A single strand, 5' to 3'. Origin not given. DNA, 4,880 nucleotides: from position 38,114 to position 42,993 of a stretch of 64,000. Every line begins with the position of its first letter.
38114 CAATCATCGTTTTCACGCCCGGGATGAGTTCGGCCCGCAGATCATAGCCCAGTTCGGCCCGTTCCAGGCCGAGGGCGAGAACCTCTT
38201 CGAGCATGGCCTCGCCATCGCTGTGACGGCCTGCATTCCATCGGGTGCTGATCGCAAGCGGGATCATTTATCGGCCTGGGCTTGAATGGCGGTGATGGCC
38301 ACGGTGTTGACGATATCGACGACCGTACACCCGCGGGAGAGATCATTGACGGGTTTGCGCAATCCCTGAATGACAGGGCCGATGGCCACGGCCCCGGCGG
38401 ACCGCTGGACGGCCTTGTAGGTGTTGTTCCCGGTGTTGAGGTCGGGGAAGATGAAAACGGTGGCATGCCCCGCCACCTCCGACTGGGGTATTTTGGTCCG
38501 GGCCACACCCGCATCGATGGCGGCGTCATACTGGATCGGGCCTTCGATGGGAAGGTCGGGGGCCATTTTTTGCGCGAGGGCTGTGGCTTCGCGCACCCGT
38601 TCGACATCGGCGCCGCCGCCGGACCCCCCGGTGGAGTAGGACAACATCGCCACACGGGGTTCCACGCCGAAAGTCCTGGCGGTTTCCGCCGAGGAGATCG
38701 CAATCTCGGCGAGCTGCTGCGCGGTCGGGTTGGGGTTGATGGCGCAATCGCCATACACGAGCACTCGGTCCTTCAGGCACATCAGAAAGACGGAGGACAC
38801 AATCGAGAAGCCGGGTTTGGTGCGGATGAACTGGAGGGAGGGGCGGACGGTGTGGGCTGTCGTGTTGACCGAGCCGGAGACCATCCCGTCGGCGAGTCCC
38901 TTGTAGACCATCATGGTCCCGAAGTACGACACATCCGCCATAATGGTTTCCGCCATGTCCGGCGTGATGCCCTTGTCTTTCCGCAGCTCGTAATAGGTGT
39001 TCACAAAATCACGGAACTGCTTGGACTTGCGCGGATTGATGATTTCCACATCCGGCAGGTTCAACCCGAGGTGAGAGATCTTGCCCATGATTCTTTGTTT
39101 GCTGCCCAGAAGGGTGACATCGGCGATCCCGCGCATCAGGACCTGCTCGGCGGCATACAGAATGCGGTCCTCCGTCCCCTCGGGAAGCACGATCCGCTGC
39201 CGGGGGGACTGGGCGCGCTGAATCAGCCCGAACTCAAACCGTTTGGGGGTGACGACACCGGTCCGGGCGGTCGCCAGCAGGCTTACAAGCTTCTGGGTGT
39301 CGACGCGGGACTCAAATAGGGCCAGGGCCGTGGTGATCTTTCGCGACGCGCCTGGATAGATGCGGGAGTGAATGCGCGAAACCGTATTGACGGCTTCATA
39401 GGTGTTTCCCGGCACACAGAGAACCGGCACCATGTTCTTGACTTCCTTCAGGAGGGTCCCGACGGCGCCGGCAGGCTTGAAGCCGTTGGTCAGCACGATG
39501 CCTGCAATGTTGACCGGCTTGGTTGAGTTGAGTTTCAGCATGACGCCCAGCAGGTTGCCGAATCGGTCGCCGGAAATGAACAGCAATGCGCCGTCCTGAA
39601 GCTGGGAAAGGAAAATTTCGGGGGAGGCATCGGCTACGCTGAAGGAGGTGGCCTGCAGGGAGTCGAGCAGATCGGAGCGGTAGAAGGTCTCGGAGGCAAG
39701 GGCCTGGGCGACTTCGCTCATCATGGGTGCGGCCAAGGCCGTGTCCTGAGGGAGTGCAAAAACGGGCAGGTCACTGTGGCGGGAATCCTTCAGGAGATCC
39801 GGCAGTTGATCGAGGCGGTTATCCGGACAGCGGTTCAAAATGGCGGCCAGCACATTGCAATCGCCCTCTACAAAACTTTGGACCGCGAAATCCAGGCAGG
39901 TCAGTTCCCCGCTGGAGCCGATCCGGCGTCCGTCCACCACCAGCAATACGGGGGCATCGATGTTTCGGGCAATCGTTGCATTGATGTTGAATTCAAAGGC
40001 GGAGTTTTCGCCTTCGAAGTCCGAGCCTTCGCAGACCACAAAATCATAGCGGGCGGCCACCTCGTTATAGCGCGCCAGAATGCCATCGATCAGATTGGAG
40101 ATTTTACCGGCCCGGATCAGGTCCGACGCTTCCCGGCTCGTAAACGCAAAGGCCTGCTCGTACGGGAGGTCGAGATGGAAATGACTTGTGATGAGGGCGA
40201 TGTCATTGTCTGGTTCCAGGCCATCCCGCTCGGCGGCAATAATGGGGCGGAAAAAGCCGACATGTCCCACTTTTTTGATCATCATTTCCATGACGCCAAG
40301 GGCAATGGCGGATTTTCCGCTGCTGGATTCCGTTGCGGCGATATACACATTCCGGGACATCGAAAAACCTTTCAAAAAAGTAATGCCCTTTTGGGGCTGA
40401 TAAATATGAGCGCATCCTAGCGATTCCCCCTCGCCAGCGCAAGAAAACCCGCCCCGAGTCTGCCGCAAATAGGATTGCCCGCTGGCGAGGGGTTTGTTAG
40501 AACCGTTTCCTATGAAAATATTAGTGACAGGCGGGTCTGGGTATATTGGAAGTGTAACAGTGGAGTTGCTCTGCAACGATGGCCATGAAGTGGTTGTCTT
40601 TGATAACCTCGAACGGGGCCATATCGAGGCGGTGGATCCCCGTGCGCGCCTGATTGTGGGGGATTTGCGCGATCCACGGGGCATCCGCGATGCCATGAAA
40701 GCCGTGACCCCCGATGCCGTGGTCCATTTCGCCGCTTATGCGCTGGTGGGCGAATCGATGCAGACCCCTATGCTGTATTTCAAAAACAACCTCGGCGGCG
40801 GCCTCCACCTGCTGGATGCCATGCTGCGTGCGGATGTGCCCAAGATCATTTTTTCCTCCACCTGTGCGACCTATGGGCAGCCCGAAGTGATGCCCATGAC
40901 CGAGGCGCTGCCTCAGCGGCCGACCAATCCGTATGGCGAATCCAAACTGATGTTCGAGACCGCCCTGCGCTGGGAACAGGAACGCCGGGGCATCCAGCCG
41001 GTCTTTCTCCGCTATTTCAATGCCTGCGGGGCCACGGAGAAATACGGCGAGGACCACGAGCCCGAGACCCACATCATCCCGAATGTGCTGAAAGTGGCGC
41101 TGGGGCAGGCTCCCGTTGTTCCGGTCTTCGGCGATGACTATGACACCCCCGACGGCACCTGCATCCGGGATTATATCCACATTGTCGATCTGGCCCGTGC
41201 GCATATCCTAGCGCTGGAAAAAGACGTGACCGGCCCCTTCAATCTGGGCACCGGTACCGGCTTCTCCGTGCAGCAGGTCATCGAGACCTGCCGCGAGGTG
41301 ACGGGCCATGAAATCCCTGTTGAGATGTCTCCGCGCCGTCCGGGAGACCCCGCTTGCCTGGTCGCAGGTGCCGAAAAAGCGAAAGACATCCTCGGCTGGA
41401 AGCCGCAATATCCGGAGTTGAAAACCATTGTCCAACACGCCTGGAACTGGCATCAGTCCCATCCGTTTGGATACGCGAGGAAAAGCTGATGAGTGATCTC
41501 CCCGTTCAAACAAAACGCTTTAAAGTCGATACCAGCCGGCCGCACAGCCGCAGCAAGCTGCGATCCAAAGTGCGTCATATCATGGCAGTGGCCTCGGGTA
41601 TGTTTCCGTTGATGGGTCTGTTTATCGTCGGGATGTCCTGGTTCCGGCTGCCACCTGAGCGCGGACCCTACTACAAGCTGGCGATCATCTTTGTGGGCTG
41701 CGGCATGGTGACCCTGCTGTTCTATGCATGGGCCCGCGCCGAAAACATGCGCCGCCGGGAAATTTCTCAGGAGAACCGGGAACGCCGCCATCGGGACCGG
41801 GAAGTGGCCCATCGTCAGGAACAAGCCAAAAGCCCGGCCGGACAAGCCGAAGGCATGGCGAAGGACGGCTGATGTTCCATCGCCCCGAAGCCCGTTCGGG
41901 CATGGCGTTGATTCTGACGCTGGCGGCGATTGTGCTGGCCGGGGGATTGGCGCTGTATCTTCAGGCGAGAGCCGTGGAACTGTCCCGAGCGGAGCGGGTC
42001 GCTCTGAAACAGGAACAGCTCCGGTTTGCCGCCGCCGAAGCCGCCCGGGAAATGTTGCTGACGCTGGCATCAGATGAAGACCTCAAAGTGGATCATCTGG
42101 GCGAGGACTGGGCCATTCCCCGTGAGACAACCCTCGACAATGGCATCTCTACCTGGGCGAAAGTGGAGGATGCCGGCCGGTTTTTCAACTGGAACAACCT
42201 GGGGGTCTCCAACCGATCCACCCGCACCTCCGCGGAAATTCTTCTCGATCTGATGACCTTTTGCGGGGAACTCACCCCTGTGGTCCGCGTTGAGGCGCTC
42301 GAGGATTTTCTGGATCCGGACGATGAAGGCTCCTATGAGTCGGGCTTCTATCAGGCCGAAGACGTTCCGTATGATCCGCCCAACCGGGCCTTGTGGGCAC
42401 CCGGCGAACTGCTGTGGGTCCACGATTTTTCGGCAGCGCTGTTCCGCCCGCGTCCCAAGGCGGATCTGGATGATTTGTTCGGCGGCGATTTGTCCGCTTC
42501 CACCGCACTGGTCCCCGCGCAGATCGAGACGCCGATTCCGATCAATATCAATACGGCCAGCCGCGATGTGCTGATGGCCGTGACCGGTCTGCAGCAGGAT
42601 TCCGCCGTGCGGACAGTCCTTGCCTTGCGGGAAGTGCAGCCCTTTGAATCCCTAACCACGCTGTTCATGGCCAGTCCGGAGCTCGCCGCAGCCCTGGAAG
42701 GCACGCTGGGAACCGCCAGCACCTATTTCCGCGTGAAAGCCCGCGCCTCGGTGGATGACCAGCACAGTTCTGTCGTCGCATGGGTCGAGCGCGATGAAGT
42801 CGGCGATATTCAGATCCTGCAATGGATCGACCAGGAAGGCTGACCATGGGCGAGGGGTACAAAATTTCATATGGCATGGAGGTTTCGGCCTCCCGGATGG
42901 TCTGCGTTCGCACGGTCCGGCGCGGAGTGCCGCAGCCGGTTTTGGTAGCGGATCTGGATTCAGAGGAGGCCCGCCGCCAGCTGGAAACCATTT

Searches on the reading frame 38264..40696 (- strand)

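Call 38: search_protein_families(library=pfam, proteins=[window:38264-40696:-], max_evalue=0.0001)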
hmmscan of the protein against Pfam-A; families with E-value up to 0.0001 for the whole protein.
window:38264-40696:- (810 aa): 3 families
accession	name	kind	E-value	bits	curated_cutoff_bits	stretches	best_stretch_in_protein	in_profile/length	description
PF01515.24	PTA_PTB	-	3e-131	438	24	1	491-803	6-319/319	Phosphate acetyl/butaryl transferase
PF13500.12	AAA_26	-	1.4e-21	77.7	27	1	115-294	1-171/198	AAA domain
PF07085.17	DRTGG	-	3.4e-13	49.8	25.2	1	328-441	1-104/105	DRTGG domain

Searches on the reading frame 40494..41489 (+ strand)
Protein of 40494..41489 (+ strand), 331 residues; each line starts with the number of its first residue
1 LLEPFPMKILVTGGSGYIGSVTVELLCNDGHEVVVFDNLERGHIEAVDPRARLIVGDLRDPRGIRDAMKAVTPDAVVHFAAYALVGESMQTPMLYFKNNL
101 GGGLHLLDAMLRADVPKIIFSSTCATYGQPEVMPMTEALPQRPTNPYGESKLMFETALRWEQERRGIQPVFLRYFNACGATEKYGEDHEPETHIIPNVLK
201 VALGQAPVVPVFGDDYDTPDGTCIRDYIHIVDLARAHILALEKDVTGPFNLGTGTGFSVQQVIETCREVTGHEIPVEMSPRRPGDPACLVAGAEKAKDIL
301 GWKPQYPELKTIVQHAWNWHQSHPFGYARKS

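Call 38: search_protein_families(library=pfam, proteins=[window:40494-41489:+], max_evalue=0.0001)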
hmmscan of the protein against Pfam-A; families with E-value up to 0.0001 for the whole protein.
window:40494-41489:+ (331 aa): 7 families
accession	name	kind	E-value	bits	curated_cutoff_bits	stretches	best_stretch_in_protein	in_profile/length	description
PF01370.27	Epimerase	-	1.2e-56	192.3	20.9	1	9-252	1-240/240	NAD dependent epimerase/dehydratase family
PF16363.11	GDP_Man_Dehyd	-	2.7e-53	182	27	1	10-306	1-323/332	GDP-mannose 4,6 dehydratase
PF02719.21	Polysacc_synt_2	-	2.6e-13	50.3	20.2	1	9-176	1-170/293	Polysaccharide biosynthesis protein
PF04321.23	RmlD_sub_bind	-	2.9e-13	50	27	1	7-163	1-141/287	RmlD substrate binding domain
PF01073.25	3Beta_HSD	-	8.1e-13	48.5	22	1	10-200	1-198/280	3-beta hydroxysteroid dehydrogenase/isomerase family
PF13460.12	NAD_binding_10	-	2.3e-09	37.8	27.2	1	13-159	1-132/184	NAD(P)H-binding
PF05368.20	NmrA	-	1.3e-07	32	27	1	8-124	4-108/298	NmrA-like family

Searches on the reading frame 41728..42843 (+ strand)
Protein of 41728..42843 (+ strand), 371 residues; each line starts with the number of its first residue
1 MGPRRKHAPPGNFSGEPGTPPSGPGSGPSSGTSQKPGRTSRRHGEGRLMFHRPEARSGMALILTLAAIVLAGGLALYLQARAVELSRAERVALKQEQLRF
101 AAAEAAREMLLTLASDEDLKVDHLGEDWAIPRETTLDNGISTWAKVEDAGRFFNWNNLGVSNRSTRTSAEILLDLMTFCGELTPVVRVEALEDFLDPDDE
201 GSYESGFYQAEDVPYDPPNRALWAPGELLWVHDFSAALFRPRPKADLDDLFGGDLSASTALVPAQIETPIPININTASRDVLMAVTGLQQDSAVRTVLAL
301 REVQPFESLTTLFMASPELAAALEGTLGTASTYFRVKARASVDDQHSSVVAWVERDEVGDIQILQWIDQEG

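Call 18: search_protein_families(library=pfam, proteins=[window:41728-42843:+], max_evalue=0.001)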
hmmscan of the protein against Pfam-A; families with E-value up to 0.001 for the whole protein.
window:41728-42843:+ (371 aa): 2 families
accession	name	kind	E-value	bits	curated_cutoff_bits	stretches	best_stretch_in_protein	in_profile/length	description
PF21687.3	T2SSK_1st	-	9.3e-06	26.8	26.2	1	153-240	3-96/107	Type II secretion system (T2SS), protein K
PF03934.19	T2SSK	-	7.3e-05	23.5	24.2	1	272-321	1-49/63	Type II secretion system (T2SS), protein K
